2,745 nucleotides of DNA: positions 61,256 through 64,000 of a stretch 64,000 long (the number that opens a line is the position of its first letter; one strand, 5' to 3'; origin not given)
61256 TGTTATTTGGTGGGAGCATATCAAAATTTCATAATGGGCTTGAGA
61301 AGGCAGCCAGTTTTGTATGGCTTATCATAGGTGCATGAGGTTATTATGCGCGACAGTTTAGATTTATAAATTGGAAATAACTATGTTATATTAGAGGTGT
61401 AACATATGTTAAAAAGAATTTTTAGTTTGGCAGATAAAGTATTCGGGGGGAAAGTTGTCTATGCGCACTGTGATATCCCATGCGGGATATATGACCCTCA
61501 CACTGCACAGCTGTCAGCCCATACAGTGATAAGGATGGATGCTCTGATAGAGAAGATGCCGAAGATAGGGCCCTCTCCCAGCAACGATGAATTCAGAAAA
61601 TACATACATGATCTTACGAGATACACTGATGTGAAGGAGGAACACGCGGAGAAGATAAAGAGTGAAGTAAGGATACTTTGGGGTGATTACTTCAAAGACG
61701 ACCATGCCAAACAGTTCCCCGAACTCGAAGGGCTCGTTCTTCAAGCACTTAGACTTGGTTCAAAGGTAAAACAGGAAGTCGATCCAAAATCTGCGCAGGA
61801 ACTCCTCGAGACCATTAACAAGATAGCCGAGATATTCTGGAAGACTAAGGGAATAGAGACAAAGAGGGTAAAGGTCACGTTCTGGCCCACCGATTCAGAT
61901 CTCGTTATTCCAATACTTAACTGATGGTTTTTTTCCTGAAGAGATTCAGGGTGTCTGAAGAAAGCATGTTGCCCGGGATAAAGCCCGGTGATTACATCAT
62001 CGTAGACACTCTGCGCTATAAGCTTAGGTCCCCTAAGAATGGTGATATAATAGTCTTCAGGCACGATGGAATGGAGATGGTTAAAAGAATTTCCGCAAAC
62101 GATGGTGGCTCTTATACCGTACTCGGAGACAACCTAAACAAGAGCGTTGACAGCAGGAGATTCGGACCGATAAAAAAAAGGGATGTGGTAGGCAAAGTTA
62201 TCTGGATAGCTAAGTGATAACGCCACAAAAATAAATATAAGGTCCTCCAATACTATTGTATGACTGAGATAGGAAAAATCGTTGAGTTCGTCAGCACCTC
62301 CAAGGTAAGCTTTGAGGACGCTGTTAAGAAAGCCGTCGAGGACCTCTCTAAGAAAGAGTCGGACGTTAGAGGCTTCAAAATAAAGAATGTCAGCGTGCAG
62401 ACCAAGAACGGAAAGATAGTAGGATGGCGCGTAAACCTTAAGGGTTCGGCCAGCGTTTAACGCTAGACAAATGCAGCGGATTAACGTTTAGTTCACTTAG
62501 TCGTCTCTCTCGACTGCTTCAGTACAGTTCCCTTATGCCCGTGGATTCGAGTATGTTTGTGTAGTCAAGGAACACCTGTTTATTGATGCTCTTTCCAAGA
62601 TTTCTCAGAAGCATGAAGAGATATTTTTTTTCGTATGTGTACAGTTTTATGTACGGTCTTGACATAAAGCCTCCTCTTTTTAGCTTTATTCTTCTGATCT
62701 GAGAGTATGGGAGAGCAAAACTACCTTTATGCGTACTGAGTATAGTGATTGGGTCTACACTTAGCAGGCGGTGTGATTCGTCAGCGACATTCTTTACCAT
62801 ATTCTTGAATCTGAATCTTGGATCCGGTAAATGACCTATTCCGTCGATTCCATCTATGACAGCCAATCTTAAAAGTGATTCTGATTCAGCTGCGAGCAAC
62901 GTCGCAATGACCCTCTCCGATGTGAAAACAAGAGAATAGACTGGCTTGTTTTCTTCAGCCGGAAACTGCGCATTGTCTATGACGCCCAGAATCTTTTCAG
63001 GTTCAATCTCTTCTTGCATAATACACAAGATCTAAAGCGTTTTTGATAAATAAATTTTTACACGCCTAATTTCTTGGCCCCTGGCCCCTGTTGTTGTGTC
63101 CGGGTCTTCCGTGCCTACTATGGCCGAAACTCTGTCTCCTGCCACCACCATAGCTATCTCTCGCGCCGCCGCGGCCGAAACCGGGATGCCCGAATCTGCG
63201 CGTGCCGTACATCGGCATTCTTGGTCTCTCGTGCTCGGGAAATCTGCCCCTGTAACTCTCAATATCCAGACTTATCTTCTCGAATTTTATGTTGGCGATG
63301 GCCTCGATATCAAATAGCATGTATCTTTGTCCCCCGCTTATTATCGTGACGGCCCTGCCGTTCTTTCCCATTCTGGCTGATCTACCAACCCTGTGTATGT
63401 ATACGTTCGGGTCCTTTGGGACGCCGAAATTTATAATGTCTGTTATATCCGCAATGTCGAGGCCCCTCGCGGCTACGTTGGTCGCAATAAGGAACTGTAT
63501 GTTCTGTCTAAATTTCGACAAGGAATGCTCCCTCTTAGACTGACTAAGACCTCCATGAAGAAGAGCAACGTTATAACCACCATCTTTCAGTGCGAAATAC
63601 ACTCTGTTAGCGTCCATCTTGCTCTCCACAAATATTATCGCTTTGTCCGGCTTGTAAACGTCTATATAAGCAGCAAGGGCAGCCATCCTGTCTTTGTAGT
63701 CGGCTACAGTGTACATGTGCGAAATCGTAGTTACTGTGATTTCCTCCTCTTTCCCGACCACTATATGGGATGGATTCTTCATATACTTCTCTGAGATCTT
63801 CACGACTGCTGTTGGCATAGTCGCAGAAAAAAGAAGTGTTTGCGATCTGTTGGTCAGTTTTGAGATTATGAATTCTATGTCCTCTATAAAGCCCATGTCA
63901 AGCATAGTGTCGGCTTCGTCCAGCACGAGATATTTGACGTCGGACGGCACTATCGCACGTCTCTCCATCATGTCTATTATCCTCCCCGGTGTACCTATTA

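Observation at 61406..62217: Nickel superoxide dismutase (SodN) with its SodX protease in an archaeal genome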

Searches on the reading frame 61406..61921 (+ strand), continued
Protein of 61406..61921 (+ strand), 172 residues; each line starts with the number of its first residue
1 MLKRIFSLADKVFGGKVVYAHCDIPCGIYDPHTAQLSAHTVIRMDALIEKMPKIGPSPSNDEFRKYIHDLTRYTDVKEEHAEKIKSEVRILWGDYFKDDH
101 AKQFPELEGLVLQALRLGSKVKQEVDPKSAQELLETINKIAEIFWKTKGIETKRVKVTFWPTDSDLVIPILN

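Call 44: predict_structure(alignment_id=A2)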
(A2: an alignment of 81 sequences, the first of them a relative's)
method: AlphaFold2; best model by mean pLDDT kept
length: 172 residues; sequences in the alignment: 81
mean_pLDDT: 91.0   pTM: 0.79
mean pLDDT of the five models: 91.0, 90.4, 90.2, 89.3, 88.2
residues with pLDDT >= 90: 129; 70-90: 28; 50-70: 15; < 50: 0
segments of 3 or more residues with pLDDT < 50: none
pLDDT, mean of each block of 10 residues (from residue 1): 74 64 68 97 97 91 96 98 97 95 98 99 97 98 97 92 93 80
secondary structure, 60 per line:
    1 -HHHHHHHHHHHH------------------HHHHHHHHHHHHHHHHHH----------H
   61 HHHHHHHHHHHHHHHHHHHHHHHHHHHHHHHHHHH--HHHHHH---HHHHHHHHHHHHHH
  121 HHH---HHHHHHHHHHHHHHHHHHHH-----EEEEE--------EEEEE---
elements in order: H2-13 H32-49 H60-95 H98-103 H107-123 H127-146 E152-156 E165-169

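Call 48: fold_search(model_id=the predicted structure, library=pdb)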
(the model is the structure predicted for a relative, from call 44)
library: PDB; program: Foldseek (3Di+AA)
matches with E <= 10: 566; with E <= 0.001: 16
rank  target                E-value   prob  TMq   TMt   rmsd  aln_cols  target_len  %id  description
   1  3g50_A                3.2e-08  1.00  0.62  0.90   2.2       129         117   36  Crystal Structure of NiSOD D3A mutant at 1.9 A (released 2009-04-28)
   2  3g50_C                3.4e-08  1.00  0.61  0.89   2.5       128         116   38  Crystal Structure of NiSOD D3A mutant at 1.9 A (released 2009-04-28)
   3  1t6u_D                4.0e-08  1.00  0.61  0.89   2.4       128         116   38  Nickel Superoxide Dismutase (NiSOD) Native 1.30 A Structure (released 2004-07-13)
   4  3g4x_A                6.3e-08  1.00  0.62  0.90   2.2       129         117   36  Crystal Structure of NiSOD Y9F mutant (released 2009-04-28)
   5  1t6u_F                8.2e-08  1.00  0.61  0.89   2.6       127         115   38  Nickel Superoxide Dismutase (NiSOD) Native 1.30 A Structure (released 2004-07-13)
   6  1q0d_A                9.1e-08  1.00  0.63  0.91   2.2       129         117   36  Crystal structure of Ni-containing superoxide dismutase with Ni-ligation corresponding to the oxidized state (released 2004-05-18)
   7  1t6u_A                9.1e-08  1.00  0.62  0.90   2.4       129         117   38  Nickel Superoxide Dismutase (NiSOD) Native 1.30 A Structure (released 2004-07-13)
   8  3g4x_C                9.5e-08  1.00  0.61  0.89   2.5       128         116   38  Crystal Structure of NiSOD Y9F mutant (released 2009-04-28)
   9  1t6q_B                1.5e-07  1.00  0.61  0.92   1.8       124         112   36  Nickel Superoxide Dismutase (NiSOD) CN-treated Apo Structure (released 2004-07-13)
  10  1t6q_A                1.7e-07  1.00  0.60  0.93   1.8       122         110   36  Nickel Superoxide Dismutase (NiSOD) CN-treated Apo Structure (released 2004-07-13)
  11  3g50_B                1.8e-07  1.00  0.61  0.91   2.0       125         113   37  Crystal Structure of NiSOD D3A mutant at 1.9 A (released 2009-04-28)
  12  4ncq_A                2.3e-07  1.00  0.61  0.92   1.9       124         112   36  Crystal structure of NiSOD H1A mutant (released 2014-12-24)
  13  1t6i_B                2.7e-07  1.00  0.60  0.92   1.8       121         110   36  Nickel Superoxide Dismutase (NiSOD) Apo Structure (released 2004-07-13)
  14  1t6i_C                2.8e-07  1.00  0.60  0.92   1.8       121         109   36  Nickel Superoxide Dismutase (NiSOD) Apo Structure (released 2004-07-13)
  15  4ncq_B                3.0e-07  1.00  0.60  0.93   1.8       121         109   36  Crystal structure of NiSOD H1A mutant (released 2014-12-24)
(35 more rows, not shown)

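Call 57: find_encoding_contigs(protein=P0002, flank=3000, max_places=2)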
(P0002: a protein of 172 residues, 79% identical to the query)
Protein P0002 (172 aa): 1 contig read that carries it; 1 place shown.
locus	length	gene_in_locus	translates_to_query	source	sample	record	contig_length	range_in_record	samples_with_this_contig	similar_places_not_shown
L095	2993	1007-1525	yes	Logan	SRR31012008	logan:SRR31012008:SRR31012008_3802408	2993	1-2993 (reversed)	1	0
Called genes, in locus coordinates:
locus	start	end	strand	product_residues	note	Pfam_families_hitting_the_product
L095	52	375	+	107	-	PF04434:SWIM (weak)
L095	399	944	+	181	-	-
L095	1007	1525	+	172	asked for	PF09055:Sod_Ni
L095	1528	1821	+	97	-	PF00717:Peptidase_S24, PF10502:Peptidase_S26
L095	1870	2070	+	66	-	PF07311:Dodecin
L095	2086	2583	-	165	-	-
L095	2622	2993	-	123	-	?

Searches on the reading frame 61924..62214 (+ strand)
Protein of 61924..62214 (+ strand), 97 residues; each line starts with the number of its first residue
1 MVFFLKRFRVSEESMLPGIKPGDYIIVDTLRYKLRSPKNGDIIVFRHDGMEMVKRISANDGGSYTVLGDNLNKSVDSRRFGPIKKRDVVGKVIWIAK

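Call 3: search_protein_families(library=pfam, proteins=[window:61924-62214:+], max_evalue=0.01)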
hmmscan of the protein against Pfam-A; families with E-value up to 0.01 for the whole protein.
window:61924-62214:+ (97 aa): 2 families
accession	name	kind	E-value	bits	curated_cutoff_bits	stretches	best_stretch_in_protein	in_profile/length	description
PF10502.14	Peptidase_S26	-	2.2e-21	77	22.9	2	2-59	20-80/168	Signal peptidase, peptidase S26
PF00717.28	Peptidase_S24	-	1.6e-13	50.8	23.3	1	8-93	38-116/116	Peptidase S24-like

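Call 4: search_protein_families(library=ncbifam, proteins=[window:61924-62214:+], max_evalue=0.01)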
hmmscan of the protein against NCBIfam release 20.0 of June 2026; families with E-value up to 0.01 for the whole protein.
window:61924-62214:+ (97 aa): 7 families
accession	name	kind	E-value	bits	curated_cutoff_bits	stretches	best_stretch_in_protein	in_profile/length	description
TIGR02227.1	sigpep_I_bact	equivalog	6e-23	81.5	47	2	2-61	17-79/162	signal peptidase I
TIGR02754.1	sod_Ni_protease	equivalog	3.7e-20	72.2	63.25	1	9-94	2-90/90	nickel-type superoxide dismutase maturation protease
NF008114.0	PRK10861.1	equivalog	3.2e-08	33.2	277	1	61-95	266-302/324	signal peptidase I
TIGR02228.1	sigpep_I_arch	equivalog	1.1e-07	31.9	51.85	1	10-93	36-119/158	signal peptidase I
NF007621.2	PRK10276.1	subfamily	0.00013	22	110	1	8-64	32-84/115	translesion error-prone DNA polymerase V autoproteolytic subunit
NF046067.1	SigPepSipWBacil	equivalog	0.0051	16.4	190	1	10-77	43-113/189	signal peptidase I SipW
TIGR02771.1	TraF_Ti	equivalog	0.0062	16.1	100.25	0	59-92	134-165/171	conjugative transfer signal peptidase TraF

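Call 11: search_solved_structures(query=window:61924-62214:+, show_alignments=2, max_evalue=0.01)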
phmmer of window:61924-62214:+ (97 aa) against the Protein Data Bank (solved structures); distinct sequences matched with E-value up to 0.01: 9.
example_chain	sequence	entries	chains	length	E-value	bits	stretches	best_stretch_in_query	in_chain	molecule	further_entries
4wvh_A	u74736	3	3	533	1.4e-07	35.3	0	57-93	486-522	Maltose-binding periplasmic protein,Signal peptidase IB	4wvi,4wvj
9nlo_A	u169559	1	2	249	1.8e-07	34.9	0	61-94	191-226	Signal peptidase I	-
1kn9_A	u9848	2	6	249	2.4e-07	34.5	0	61-94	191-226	Signal peptidase I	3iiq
1b12_A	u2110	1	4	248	2.5e-07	34.5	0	61-94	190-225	SIGNAL PEPTIDASE I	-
1t7d_A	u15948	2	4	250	2.5e-07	34.5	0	61-94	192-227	SIGNAL PEPTIDASE I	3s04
6b88_A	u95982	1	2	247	2.5e-07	34.5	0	61-94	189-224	Signal peptidase I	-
4wvg_A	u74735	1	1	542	3.1e-07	34.1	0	57-93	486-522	Maltose-binding periplasmic protein,Signal peptidase IB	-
4nv4_A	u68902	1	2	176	1.8e-06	31.7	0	9-63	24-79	Signal peptidase I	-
4me8_A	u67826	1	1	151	0.001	22.9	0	48-91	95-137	Signal peptidase I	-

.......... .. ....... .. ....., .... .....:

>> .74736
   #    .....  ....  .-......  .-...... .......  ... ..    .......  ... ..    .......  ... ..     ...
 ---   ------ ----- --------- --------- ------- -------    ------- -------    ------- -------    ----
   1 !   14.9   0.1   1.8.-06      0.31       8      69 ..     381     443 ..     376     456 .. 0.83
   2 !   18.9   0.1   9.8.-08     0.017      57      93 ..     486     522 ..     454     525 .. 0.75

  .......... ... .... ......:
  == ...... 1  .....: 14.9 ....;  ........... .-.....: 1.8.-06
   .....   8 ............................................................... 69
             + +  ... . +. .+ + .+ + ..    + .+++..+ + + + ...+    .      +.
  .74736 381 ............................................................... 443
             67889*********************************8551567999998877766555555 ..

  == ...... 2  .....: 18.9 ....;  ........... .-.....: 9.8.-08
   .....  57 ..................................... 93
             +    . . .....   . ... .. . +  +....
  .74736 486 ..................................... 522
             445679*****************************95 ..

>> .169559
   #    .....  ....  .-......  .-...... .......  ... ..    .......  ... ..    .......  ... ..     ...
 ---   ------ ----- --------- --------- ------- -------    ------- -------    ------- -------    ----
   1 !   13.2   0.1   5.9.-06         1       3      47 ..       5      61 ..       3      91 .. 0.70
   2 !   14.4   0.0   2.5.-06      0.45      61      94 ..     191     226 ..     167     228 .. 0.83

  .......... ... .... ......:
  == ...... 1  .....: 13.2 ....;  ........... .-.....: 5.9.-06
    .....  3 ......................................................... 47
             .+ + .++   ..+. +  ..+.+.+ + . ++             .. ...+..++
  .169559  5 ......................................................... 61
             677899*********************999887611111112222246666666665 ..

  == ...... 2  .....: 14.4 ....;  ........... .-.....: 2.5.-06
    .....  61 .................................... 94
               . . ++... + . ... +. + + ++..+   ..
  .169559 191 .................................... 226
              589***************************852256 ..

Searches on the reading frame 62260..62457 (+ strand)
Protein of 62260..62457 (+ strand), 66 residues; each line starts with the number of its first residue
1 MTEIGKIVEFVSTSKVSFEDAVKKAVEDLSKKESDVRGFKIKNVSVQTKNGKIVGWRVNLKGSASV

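Call 3: search_protein_families(library=pfam, proteins=[window:62260-62457:+], max_evalue=0.01)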
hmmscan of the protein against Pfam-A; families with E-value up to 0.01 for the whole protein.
window:62260-62457:+ (66 aa): 1 family
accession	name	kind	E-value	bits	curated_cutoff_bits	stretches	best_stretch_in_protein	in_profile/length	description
PF07311.17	Dodecin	-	2.7e-15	56.9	22.5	1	6-61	3-58/64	Dodecin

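Call 4: search_protein_families(library=ncbifam, proteins=[window:62260-62457:+], max_evalue=0.01)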
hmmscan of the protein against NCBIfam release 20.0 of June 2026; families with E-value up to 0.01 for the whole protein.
window:62260-62457:+ (66 aa): 2 families
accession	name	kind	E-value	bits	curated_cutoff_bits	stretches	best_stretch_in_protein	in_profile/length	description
NF043052.1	DodecBact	equivalog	1.5e-08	34.8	75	1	3-61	3-61/67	dodecin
NF041389.1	dodecin_Halo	equivalog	0.0057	16.9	100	1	6-50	4-48/65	dodecin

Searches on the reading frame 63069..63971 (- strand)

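Call 62: search_protein_families(library=pfam, proteins=[window:63069-63971:-], max_evalue=0.0001)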
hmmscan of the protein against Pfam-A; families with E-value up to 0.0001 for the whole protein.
window:63069-63971:- (301 aa): 2 families
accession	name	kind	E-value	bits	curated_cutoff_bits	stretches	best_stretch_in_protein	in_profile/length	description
PF00271.37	Helicase_C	-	1.7e-27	96.3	23.5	1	96-202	3-110/110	Helicase conserved C-terminal domain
PF00270.35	DEAD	-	7.4e-13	49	26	1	9-56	115-164/167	DEAD/DEAH box helicase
